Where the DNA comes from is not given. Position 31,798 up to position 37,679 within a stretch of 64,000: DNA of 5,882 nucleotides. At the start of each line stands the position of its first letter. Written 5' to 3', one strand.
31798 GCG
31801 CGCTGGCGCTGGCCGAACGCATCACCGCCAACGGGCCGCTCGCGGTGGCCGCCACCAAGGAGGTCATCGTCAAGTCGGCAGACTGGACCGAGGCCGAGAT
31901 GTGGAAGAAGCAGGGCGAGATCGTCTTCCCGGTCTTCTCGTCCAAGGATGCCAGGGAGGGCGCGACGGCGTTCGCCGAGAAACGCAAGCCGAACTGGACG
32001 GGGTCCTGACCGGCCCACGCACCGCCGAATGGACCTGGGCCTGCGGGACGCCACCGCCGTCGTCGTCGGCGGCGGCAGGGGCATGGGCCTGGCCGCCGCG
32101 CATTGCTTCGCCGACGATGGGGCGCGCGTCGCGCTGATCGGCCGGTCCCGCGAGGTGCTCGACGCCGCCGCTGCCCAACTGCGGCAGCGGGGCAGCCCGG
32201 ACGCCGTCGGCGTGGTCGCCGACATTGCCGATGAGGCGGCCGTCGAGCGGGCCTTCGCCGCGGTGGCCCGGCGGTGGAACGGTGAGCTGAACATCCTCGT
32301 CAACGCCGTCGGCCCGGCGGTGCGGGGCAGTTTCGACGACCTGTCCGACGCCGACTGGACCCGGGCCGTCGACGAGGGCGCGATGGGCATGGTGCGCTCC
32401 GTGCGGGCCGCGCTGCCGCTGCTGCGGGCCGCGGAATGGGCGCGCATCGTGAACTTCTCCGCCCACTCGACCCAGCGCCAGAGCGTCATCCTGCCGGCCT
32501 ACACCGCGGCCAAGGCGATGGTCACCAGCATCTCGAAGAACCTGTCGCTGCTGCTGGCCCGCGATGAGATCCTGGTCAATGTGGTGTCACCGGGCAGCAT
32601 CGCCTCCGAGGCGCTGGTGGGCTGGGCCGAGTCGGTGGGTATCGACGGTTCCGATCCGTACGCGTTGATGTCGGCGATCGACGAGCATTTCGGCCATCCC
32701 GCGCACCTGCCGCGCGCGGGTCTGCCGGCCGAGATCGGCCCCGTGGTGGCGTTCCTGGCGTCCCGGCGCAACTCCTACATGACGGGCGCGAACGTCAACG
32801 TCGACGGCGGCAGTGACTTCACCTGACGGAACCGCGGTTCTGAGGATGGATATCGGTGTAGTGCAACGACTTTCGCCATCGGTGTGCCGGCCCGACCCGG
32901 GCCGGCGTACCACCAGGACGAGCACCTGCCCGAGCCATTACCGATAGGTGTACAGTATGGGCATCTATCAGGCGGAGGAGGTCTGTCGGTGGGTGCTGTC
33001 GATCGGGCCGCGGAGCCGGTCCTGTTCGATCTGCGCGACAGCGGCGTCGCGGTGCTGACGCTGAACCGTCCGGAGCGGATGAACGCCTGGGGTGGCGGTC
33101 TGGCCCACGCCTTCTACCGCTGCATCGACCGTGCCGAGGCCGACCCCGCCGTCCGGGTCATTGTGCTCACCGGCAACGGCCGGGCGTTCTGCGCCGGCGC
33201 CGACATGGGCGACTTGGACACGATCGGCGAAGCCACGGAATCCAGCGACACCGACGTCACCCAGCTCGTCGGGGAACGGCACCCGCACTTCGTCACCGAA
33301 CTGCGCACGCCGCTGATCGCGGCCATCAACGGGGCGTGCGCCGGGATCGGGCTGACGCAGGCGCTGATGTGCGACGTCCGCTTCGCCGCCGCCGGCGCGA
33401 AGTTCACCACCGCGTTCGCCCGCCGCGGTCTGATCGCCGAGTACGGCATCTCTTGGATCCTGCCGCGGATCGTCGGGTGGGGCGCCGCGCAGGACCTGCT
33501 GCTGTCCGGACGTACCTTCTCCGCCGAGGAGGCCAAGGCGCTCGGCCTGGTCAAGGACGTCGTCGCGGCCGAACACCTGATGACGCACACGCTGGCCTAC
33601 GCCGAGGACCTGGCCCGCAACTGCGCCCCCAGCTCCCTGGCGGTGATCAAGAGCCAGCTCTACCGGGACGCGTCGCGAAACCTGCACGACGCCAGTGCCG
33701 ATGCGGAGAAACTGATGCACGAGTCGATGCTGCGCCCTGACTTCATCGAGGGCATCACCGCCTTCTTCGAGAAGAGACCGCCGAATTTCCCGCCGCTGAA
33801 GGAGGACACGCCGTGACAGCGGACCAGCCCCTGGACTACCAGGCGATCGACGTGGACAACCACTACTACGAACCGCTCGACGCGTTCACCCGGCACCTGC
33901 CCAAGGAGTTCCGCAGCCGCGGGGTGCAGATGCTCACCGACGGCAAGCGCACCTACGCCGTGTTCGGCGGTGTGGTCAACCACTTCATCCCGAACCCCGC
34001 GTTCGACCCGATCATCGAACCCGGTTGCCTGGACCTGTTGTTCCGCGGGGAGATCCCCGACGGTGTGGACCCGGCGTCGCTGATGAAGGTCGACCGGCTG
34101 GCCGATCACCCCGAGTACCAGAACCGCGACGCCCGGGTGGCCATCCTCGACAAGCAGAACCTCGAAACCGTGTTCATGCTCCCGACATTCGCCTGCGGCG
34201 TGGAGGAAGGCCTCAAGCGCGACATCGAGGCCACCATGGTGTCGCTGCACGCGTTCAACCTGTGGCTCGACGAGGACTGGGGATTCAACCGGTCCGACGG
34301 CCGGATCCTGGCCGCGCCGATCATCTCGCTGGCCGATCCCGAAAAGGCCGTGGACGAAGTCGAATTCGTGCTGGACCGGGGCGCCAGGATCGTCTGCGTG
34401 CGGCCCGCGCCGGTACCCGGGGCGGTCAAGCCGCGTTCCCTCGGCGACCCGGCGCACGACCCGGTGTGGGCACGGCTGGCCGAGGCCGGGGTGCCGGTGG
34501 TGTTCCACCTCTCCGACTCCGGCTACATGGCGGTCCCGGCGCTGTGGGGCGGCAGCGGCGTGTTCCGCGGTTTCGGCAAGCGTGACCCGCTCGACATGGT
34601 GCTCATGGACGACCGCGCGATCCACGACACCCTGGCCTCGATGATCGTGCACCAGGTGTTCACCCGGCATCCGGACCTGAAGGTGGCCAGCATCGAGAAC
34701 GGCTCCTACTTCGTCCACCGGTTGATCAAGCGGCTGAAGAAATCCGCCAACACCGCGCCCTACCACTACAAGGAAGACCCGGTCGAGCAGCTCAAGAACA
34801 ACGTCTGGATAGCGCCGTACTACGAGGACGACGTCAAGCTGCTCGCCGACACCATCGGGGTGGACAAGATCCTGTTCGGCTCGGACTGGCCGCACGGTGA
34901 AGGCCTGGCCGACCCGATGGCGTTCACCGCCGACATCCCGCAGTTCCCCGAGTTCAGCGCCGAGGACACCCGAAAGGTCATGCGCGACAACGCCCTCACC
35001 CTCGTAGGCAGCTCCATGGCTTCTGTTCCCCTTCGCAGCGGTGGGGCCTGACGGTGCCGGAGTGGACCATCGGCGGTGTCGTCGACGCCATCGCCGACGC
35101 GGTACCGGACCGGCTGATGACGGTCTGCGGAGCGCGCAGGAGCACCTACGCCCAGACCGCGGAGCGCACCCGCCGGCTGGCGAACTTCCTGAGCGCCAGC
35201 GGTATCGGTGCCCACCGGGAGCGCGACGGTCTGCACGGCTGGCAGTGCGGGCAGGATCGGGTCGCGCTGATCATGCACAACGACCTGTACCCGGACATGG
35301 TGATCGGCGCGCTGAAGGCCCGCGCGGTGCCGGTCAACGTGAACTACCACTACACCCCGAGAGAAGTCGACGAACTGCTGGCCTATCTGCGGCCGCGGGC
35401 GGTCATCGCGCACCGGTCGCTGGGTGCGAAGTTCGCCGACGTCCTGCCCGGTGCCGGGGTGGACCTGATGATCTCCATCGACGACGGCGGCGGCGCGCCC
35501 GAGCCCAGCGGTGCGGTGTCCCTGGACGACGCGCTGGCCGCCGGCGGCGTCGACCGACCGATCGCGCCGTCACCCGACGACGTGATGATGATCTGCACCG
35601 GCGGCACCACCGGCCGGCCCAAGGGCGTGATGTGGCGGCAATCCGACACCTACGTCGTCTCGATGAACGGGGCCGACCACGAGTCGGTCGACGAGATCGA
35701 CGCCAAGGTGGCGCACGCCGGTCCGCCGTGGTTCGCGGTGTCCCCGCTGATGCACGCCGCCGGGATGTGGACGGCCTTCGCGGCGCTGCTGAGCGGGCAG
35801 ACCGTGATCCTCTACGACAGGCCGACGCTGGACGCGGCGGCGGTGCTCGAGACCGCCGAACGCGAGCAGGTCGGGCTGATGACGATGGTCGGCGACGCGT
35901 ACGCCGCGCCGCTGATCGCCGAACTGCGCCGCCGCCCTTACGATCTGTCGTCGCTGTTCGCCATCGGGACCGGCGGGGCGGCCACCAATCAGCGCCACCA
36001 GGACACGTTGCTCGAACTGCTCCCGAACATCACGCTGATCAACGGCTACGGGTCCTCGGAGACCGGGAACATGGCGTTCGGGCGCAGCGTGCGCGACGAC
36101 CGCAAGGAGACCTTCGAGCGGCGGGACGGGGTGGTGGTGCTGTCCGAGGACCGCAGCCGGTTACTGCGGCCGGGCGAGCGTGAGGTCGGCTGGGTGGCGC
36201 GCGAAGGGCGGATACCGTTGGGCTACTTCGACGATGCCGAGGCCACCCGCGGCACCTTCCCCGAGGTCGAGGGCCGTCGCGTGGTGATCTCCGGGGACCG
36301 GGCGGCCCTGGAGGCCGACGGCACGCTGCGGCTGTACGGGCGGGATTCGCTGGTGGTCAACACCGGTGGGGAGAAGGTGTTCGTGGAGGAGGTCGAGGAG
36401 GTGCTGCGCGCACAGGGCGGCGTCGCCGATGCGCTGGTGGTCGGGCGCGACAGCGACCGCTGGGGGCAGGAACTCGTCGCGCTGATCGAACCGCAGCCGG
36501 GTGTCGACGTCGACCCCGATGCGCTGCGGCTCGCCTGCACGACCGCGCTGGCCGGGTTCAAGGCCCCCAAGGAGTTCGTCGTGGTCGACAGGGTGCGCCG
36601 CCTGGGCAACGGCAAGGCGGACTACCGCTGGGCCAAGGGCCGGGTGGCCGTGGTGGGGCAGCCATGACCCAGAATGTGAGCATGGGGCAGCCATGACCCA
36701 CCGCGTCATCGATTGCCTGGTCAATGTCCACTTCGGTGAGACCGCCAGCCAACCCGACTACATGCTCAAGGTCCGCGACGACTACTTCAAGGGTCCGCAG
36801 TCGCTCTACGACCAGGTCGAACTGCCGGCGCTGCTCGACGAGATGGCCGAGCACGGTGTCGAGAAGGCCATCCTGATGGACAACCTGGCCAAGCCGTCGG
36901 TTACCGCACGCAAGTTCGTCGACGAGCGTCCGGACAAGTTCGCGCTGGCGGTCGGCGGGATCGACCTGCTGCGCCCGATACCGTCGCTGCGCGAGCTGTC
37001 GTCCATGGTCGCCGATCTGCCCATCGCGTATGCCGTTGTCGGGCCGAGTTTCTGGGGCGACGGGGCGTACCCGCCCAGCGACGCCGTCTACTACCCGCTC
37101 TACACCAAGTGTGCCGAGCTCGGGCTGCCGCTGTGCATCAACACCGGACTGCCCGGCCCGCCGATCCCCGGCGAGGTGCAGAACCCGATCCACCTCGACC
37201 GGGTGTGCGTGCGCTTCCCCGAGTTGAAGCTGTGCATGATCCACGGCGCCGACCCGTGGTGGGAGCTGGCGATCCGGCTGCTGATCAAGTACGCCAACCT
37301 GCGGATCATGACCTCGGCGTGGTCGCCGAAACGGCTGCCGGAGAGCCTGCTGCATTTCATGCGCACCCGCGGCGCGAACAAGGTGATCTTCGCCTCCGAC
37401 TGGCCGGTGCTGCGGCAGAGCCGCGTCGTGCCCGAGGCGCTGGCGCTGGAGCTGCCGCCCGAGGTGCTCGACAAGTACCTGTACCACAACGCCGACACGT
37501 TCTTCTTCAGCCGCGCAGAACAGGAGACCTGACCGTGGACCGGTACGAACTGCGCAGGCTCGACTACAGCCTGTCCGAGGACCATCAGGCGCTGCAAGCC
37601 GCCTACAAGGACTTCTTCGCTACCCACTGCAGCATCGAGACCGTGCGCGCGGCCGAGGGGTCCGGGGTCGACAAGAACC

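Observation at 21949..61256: Recurrent AT-rich palindrome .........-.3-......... marks promoter regions across the catabolic cluster (candidate regulon)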

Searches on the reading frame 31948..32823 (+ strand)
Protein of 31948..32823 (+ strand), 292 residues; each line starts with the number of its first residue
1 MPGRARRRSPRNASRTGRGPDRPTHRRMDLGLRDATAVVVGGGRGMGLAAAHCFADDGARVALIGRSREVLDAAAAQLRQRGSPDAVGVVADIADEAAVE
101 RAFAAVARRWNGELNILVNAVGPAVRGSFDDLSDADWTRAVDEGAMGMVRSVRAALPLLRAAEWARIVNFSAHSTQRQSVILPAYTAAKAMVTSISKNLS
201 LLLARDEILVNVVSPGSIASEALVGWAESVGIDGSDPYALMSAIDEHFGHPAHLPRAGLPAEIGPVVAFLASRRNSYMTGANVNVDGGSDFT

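Call 9: search_protein_families(library=pfam, proteins=[window:31948-32823:+])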
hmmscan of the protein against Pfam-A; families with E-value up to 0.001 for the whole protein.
window:31948-32823:+ (292 aa): 3 families
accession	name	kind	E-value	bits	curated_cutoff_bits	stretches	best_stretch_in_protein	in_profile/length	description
PF13561.12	adh_short_C2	-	2.3e-43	148.9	27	1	44-288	6-234/236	Enoyl-(Acyl carrier protein) reductase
PF00106.31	adh_short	-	8e-39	133.6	26.6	1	36-223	2-187/195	short chain dehydrogenase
PF08659.16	KR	-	4.7e-09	36.8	22.6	1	35-195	1-159/180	KR domain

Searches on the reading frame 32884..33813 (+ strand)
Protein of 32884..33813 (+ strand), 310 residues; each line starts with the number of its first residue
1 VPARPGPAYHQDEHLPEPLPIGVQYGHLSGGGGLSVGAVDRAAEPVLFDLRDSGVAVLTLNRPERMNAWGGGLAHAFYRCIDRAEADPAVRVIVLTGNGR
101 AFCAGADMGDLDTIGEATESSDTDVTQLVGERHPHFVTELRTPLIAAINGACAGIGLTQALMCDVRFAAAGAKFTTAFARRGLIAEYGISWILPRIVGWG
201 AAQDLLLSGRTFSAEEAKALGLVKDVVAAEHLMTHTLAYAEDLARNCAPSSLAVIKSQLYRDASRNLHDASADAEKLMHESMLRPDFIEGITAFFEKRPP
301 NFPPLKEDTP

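Call 9: search_protein_families(library=pfam, proteins=[window:32884-33813:+])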
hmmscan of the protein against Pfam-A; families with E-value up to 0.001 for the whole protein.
window:32884-33813:+ (310 aa): 2 families
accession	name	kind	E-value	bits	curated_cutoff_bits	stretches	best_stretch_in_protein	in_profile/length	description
PF00378.25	ECH_1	-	2.5e-55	188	27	1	52-302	3-248/251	Enoyl-CoA hydratase/isomerase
PF16113.10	ECH_2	-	2.1e-27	96.9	27.2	1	56-233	2-178/335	Enoyl-CoA hydratase/isomerase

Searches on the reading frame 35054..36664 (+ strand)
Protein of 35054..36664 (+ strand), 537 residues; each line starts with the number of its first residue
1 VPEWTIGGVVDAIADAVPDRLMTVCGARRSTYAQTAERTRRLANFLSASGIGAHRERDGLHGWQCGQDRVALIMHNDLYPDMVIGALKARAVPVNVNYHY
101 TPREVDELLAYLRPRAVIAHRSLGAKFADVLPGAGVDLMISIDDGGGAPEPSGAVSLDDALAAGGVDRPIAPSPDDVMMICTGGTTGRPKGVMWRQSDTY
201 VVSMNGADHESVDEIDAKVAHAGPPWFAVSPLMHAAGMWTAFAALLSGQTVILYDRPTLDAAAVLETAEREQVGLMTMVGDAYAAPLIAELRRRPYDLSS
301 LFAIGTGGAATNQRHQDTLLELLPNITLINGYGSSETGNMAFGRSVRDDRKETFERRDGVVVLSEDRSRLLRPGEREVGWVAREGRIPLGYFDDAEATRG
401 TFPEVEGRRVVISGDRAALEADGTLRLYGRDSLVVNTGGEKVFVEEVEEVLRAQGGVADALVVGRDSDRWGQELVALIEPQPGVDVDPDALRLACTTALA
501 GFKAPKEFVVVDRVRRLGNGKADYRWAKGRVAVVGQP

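Call 9: search_protein_families(library=pfam, proteins=[window:35054-36664:+])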
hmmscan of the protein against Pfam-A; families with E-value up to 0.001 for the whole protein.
window:35054-36664:+ (537 aa): 2 families
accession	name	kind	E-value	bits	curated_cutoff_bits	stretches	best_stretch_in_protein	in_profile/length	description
PF00501.34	AMP-binding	-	2e-43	149.1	29.9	1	14-351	5-337/384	AMP-binding enzyme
PF13193.12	AMP-binding_C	-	4.1e-12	47.3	24.5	1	446-521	1-76/76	AMP-binding enzyme C-terminal domain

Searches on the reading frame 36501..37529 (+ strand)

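Call 9: search_protein_families(library=pfam, proteins=[window:36501-37529:+])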
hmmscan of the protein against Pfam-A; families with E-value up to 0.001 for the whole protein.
window:36501-37529:+ (343 aa): 1 family
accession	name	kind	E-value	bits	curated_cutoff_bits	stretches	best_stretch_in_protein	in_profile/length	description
PF04909.20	Amidohydro_2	-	1.6e-31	110.6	26.4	1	140-335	70-287/289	Amidohydrolase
